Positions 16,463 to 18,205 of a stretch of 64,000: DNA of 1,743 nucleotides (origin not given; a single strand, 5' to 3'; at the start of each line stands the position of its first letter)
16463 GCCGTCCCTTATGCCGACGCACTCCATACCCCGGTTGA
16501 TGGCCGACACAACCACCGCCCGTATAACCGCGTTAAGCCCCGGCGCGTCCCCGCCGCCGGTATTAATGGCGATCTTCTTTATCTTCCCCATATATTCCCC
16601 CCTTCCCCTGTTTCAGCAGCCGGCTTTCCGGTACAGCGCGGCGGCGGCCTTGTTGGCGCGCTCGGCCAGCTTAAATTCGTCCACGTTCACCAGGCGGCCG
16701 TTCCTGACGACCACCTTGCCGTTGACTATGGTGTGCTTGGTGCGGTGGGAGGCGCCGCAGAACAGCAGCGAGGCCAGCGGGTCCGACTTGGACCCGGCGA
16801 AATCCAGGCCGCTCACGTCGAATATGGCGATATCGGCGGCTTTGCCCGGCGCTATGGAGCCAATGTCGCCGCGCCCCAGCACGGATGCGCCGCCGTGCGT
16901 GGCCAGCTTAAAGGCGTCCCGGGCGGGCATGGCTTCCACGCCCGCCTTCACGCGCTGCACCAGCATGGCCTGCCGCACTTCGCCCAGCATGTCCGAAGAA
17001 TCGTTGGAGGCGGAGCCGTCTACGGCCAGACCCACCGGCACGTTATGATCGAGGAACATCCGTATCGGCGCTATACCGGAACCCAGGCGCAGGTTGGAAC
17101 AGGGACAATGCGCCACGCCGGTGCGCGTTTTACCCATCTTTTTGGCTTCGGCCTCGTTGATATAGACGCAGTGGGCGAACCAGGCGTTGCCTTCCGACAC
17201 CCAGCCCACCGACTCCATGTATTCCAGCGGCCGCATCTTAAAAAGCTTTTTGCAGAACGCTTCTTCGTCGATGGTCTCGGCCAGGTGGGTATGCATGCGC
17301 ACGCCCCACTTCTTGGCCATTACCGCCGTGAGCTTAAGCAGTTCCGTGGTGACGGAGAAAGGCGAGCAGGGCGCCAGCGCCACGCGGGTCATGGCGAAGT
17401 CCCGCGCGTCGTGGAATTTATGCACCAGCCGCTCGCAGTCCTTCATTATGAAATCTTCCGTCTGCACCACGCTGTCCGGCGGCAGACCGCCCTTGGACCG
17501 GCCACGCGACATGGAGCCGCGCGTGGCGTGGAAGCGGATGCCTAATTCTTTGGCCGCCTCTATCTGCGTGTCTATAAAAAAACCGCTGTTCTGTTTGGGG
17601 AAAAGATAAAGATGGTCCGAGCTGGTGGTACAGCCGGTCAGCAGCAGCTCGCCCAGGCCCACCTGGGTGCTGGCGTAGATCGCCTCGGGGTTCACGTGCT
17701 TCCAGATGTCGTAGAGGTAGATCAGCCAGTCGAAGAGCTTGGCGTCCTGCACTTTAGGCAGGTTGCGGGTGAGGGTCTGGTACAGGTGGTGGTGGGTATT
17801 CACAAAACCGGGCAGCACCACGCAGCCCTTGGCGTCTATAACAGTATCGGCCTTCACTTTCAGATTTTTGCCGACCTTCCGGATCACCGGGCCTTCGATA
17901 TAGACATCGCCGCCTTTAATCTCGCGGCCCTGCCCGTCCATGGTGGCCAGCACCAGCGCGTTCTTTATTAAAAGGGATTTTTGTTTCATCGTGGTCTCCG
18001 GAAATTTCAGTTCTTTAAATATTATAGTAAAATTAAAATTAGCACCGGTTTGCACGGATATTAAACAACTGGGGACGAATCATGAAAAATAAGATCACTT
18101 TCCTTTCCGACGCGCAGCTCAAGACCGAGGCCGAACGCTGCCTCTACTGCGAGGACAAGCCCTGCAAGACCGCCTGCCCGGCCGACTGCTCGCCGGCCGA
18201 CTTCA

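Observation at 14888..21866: Purine-ring module: MocA, 8-oxoguanine-deaminase-like amidohydrolase, and divergent DPD-like reductase + SsnA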

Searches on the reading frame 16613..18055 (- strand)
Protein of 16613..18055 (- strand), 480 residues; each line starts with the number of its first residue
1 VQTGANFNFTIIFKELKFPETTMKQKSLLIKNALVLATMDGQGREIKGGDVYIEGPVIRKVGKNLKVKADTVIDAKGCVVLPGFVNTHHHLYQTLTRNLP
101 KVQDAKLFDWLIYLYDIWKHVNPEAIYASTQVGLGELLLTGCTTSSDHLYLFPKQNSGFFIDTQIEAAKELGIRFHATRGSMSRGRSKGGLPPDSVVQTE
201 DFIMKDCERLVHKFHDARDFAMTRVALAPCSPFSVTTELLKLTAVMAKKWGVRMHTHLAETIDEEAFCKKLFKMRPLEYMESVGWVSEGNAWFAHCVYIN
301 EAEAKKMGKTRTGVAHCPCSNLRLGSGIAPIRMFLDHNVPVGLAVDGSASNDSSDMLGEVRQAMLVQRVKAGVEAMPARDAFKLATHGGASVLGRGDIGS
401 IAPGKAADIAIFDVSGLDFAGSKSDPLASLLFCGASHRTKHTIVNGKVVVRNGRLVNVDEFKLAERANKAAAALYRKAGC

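Call 4: search_protein_families(library=pfam, proteins=[window:16613-18055:-])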
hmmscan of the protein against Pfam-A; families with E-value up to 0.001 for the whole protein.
window:16613-18055:- (480 aa): 2 families
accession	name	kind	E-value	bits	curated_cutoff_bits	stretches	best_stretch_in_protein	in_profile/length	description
PF01979.26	Amidohydro_1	-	1.2e-62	212.7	25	1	79-449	1-345/345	Amidohydrolase family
PF07969.17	Amidohydro_3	-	2.8e-20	73.7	29.7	2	244-450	270-472/472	Amidohydrolase family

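Call 5: search_protein_families(library=ncbifam, proteins=[window:16613-18055:-], max_evalue=0.00001)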
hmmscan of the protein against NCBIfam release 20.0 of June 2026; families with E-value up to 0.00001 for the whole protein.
window:16613-18055:- (480 aa): 50 families (the best 25 are shown)
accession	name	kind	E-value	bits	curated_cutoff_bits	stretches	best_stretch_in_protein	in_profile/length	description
NF006055.0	PRK08203.1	equivalog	1.9e-194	646.4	532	1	24-478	2-454/455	8-oxoguanine deaminase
NF009059.0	PRK12393.1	equivalog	4e-120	401.6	543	1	24-477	3-458/460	amidohydrolase family protein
NF005557.0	PRK07228.1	equivalog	7e-92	308.4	522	1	28-478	3-441/445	5'-deoxyadenosine deaminase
NF004701.0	PRK06038.1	equivalog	1.8e-73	247.7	609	1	25-477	3-429/432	N-ethylammeline chlorohydrolase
NF006252.0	PRK08393.1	equivalog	3.4e-66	224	617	1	27-473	2-422/424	N-ethylammeline chlorohydrolase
NF006549.0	PRK09045.1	equivalog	4.3e-66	223.3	540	1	45-470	26-435/444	TRZ/ATZ family hydrolase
NF012037.0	PRK15493.1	equivalog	1.6e-56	191.9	779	1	35-469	9-428/435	bifunctional S-methyl-5'-thioadenosine deaminase/S-adenosylhomocysteine deaminase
NF004995.0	PRK06380.1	subfamily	4.8e-56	190.5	567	1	27-465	2-414/418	metal-dependent hydrolase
NF006056.0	PRK08204.1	subfamily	2.8e-55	187.9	391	1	26-478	3-444/449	hypothetical protein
NF004801.0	PRK06151.1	subfamily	8.5e-53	179.9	416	1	27-476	3-464/491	chlorohydrolase family protein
NF005211.0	PRK06687.1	equivalog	3e-51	174.5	703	1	67-459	43-418/419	TRZ/ATZ family protein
NF005540.0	PRK07203.1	equivalog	4.8e-48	163.9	444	1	28-477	2-441/444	putative aminohydrolase SsnA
NF006681.0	PRK09229.1-2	equivalog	2.2e-46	158.5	362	1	47-461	20-436/451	formimidoylglutamate deiminase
TIGR03314.1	Se_ssnA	subfamily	4.5e-44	151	455.5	1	28-477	1-440/441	putative selenium metabolism protein SsnA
TIGR02967.1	guan_deamin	equivalog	5.8e-44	150.7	375.4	1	68-416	31-364/401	guanine deaminase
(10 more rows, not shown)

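Call 43: search_solved_structures(query=window:16613-17989:-, max_evalue=1e-20, show_alignments=1)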
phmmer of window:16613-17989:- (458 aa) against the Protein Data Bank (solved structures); distinct sequences matched with E-value up to 1e-20: 19.
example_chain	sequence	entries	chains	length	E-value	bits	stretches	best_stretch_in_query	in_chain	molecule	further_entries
7ww2_A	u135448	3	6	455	1.8e-151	508.3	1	2-453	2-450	8-oxoguanine deaminase | Hydroxydechloroatrazine ethylaminohydrolase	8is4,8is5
3hpa_A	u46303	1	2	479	4.8e-150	503.6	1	3-454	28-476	AMIDOHYDROLASE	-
5hme_A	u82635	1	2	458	8.1e-87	295.2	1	5-440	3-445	Triazine hydrolase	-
4l9x_A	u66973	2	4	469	1.8e-86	294.1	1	3-440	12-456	Triazine hydrolase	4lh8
5hmf_A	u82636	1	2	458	2.1e-86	293.8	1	5-440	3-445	Triazine hydrolase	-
5hmd_A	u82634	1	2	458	3.5e-86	293.1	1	5-440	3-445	Triazine hydrolase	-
3ls9_A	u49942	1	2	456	1.1e-85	291.4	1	6-440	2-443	Triazine hydrolase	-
3lsb_A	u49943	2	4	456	2.9e-85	290.1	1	6-440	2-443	Triazine hydrolase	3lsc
2paj_A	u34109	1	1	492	2.4e-73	250.8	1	3-454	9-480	putative cytosine/guanine deaminase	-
3lnp_A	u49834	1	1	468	1.3e-50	175.9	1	43-452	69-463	Amidohydrolase family Protein OLEI01672_1_465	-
4f0r_A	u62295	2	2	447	6.1e-47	163.8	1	44-447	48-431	5-methylthioadenosine/S-adenosylhomocysteine deaminase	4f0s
4dyk_A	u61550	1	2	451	4.3e-40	141.2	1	47-450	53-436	AMIDOHYDROLASE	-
4gbd_A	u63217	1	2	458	4.6e-40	141.1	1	47-450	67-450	Putative uncharacterized protein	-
4v1x_A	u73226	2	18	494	8.9e-39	136.8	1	13-456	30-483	ATRAZINE CHLOROHYDROLASE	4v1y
4dzh_A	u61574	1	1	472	2.6e-33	118.9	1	53-445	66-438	AMIDOHYDROLASE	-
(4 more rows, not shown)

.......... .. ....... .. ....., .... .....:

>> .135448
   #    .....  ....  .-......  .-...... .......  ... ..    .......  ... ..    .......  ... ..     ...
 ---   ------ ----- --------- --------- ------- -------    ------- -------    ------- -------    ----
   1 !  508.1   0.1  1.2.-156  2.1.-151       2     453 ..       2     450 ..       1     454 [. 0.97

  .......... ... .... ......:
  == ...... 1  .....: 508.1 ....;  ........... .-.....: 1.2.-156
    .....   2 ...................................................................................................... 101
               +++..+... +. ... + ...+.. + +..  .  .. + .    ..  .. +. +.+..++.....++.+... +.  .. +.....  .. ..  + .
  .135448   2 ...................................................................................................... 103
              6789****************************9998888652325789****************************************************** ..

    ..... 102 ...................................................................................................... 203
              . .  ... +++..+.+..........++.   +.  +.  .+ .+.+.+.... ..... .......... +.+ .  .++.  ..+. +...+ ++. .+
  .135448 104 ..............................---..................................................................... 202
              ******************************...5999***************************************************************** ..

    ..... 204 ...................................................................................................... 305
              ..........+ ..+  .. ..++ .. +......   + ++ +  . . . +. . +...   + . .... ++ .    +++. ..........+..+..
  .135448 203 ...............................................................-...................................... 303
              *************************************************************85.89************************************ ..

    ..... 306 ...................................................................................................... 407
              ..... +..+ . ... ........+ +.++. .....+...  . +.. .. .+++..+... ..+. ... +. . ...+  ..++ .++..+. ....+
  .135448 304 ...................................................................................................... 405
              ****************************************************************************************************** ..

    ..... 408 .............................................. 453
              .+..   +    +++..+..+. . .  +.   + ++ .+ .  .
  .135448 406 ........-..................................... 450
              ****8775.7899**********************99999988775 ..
